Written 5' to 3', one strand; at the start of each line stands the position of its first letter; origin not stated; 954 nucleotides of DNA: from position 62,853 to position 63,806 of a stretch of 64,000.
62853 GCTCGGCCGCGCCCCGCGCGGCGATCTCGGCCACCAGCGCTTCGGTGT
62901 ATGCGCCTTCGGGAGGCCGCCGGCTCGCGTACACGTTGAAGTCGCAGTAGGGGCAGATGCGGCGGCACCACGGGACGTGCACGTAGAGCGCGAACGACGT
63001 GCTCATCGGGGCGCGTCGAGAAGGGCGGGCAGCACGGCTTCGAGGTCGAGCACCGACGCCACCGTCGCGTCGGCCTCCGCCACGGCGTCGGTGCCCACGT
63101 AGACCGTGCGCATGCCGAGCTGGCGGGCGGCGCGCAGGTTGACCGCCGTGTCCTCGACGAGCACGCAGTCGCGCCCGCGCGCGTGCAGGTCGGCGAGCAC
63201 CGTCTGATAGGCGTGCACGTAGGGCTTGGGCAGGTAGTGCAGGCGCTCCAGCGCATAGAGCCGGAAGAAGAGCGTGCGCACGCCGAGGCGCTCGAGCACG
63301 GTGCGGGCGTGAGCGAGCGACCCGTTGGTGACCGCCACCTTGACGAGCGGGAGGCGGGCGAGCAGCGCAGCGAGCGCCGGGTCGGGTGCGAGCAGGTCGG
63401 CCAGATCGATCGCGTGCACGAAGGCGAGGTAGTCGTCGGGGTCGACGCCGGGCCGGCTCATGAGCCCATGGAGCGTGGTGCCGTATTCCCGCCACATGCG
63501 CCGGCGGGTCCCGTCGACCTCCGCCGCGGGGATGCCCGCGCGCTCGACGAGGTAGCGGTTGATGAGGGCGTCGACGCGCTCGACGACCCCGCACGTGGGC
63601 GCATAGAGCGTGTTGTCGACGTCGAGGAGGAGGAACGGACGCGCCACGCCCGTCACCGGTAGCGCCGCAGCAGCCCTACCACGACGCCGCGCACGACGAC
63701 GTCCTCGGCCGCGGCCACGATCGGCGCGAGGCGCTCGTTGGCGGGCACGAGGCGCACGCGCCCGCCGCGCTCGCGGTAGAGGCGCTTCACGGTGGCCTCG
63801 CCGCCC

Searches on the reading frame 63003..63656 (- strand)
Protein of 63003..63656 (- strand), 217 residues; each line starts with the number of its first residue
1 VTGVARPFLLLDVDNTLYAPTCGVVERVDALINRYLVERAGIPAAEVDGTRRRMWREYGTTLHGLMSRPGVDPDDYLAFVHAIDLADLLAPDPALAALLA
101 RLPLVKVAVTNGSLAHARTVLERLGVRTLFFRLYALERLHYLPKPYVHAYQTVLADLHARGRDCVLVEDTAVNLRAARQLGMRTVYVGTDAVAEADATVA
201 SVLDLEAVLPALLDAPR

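Call 12: find_encoding_contigs(protein=window:63003-63656:-, flank=6000, max_places=3)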
Protein window:63003-63656:- (217 aa): 2 contigs read that carry it; 2 places shown.
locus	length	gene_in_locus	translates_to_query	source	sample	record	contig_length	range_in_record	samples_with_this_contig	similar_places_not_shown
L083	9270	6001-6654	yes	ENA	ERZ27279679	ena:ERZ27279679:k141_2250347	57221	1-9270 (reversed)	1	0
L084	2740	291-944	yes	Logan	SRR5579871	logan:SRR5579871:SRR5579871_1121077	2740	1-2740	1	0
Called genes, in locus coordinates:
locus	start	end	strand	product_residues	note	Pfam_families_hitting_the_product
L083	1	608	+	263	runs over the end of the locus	PF00459:Inositol_P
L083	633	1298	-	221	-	PF03009:GDPD, PF13653:GDPD_2 (weak)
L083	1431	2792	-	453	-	PF19425:Csd3_N2, PF01551:Peptidase_M23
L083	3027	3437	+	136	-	PF03652:RuvX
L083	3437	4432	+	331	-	PF02618:YceG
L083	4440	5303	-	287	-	-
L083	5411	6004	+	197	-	PF01726:LexA_DNA_bind, PF00717:Peptidase_S24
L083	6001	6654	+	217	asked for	PF00702:Hydrolase, PF13419:HAD_2 (weak), PF13242:Hydrolase_like (weak)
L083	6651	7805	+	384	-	PF04055:Radical_SAM, PF06969:HemN_C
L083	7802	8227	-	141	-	PF00293:NUDIX, PF14815:NUDIX_4 (weak), PF22327:Nudt16-like (weak)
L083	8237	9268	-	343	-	?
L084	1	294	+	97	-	?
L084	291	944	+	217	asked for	PF00702:Hydrolase, PF13419:HAD_2 (weak), PF13242:Hydrolase_like (weak)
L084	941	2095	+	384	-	PF04055:Radical_SAM, PF06969:HemN_C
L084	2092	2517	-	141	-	PF00293:NUDIX, PF14815:NUDIX_4 (weak), PF22327:Nudt16-like (weak)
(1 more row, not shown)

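Call 30: find_homologous_proteins(query=L083:5411-6001:+)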
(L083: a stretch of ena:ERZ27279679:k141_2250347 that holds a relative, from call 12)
Query L083:5411-6001:+ (197 aa): 7281 proteins with E <= 0.001 among 8000 candidates; the best 120 are listed.
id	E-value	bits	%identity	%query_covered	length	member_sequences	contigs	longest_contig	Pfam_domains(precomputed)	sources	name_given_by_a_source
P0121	3.6e-115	400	99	100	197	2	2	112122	PF00717.29,PF01726.23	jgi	-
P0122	1.5e-102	359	89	100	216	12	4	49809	PF00717.29,PF12802.14,PF01726.23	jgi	jgi:repressor LexA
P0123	9.4e-88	311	78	100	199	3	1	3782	PF00717.29,PF01726.23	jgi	-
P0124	1.1e-87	311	85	93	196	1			PF00717.29,PF01726.23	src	-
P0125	2.4e-87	310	76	100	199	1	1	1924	PF00717.29,PF01726.23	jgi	jgi:repressor LexA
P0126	3.2e-87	309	78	100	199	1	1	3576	PF00717.29,PF01726.23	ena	-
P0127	3.3e-87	309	77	100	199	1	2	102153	PF00717.29,PF01726.23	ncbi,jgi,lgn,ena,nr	ncbi:MAG TPA: transcriptional repressor LexA [Candidatus Binatia bacterium]|nr:transcriptional repre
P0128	4.5e-87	309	77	100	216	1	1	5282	PF00717.29,PF01726.23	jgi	jgi:repressor LexA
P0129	5.3e-87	309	76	100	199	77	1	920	PF00717.29,PF01726.23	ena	-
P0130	6.2e-87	308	77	100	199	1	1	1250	PF00717.29,PF01726.23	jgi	-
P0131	9.1e-87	308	77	100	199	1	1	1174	PF00717.29,PF01726.23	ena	-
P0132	3.0e-86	306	77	100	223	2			PF00717.29,PF01726.23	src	-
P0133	5.3e-86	305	75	100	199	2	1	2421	PF00717.29,PF01726.23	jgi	jgi:repressor LexA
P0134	5.7e-86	305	78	100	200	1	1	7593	PF00717.29,PF01726.23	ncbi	-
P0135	6.9e-86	305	77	100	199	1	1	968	PF00717.29,PF01726.23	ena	-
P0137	1.1e-85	304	75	100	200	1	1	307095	PF00717.29,PF12802.14,PF01726.23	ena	-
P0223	4.6e-81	289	72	100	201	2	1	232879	PF00717.29,PF01726.23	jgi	jgi:repressor LexA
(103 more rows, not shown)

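Call 32: find_encoding_contigs(protein=P0122, flank=2000, max_places=1)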
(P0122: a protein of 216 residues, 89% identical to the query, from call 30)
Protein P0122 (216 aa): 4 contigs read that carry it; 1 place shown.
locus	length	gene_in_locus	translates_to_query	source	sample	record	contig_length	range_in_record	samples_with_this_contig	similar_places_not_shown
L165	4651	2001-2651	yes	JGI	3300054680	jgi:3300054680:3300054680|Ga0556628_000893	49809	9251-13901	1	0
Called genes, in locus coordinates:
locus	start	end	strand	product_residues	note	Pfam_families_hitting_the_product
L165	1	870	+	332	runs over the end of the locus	PF02618:YceG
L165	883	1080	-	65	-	-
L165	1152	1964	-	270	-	-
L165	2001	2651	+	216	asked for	PF01726:LexA_DNA_bind, PF12802:MarR_2 (weak), PF00717:Peptidase_S24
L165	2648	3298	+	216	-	PF00702:Hydrolase, PF13419:HAD_2 (weak), PF13242:Hydrolase_like (weak)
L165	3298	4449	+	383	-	PF04055:Radical_SAM, PF06969:HemN_C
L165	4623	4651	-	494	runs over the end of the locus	PF05221:AdoHcyase, PF00670:AdoHcyase_NAD, PF02826:2-Hacid_dh_C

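Call 33: find_encoding_contigs(protein=P0127, flank=2000, max_places=1)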
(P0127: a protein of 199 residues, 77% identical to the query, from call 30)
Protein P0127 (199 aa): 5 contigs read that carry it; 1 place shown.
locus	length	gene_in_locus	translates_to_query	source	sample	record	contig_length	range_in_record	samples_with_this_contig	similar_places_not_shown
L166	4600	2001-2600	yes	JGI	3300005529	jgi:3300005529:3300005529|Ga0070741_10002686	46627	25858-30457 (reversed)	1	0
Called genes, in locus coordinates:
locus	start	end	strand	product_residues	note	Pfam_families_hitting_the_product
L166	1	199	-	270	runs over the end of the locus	-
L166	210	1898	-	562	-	PF04675:DNA_ligase_A_N, PF01068:DNA_ligase_A_M, PF04679:DNA_ligase_A_C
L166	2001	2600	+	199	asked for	PF01726:LexA_DNA_bind, PF00717:Peptidase_S24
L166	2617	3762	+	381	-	PF04055:Radical_SAM, PF06969:HemN_C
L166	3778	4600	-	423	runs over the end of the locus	PF05221:AdoHcyase, PF02826:2-Hacid_dh_C, PF00670:AdoHcyase_NAD, PF07991:KARI_N (weak)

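Call 34: find_encoding_contigs(protein=P0137, flank=2000, max_places=1)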
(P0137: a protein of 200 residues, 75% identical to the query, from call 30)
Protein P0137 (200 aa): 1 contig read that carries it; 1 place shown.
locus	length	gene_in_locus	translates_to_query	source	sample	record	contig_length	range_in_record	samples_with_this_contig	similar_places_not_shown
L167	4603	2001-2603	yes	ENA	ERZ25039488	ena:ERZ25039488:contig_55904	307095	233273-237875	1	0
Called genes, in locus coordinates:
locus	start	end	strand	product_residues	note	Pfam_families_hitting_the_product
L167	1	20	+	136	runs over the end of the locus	PF03652:RuvX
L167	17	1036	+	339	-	PF02618:YceG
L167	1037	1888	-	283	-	-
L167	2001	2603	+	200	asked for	PF01726:LexA_DNA_bind, PF12802:MarR_2 (faint), PF00717:Peptidase_S24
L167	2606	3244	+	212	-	PF00702:Hydrolase, PF13419:HAD_2 (weak)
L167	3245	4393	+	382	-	PF04055:Radical_SAM, PF06969:HemN_C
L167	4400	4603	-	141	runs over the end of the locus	PF00293:NUDIX, PF14815:NUDIX_4 (weak), PF22327:Nudt16-like (weak)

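Call 35: find_encoding_contigs(protein=P0223, flank=2000, max_places=1)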
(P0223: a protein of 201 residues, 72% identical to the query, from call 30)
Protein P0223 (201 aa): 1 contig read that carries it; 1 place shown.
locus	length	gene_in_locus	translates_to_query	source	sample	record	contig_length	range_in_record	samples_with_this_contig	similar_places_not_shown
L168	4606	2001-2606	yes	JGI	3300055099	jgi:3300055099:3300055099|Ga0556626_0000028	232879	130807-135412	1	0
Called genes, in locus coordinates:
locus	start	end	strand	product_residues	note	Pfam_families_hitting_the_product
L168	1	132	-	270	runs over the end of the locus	-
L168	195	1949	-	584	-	PF04675:DNA_ligase_A_N, PF01068:DNA_ligase_A_M, PF04679:DNA_ligase_A_C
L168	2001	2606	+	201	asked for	PF01726:LexA_DNA_bind, PF00717:Peptidase_S24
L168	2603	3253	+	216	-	PF00702:Hydrolase, PF13419:HAD_2 (weak), PF13242:Hydrolase_like (weak)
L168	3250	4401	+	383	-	PF04055:Radical_SAM, PF06969:HemN_C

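Call 50: search_protein_families(library=ncbifam, proteins=[L083:5411-6001:+])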
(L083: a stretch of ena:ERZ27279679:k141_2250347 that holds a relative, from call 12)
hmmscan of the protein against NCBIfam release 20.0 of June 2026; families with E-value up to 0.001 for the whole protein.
L083:5411-6001:+ (197 aa): 2 families
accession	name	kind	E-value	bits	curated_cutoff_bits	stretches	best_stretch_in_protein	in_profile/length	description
TIGR00498.1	lexA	equivalog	1.1e-55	188.4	110.95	1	2-195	4-201/203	transcriptional repressor LexA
NF007621.2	PRK10276.1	subfamily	2.2e-18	66.3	110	1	106-192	27-113/115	translesion error-prone DNA polymerase V autoproteolytic subunit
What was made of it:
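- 63653..64000 (-): lexA C-terminal (S24 peptidase) part. The full gene and its promoter lie beyond the window end (L083 5411..6004). TIGR00498, 188 bits against 111 (call 50).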
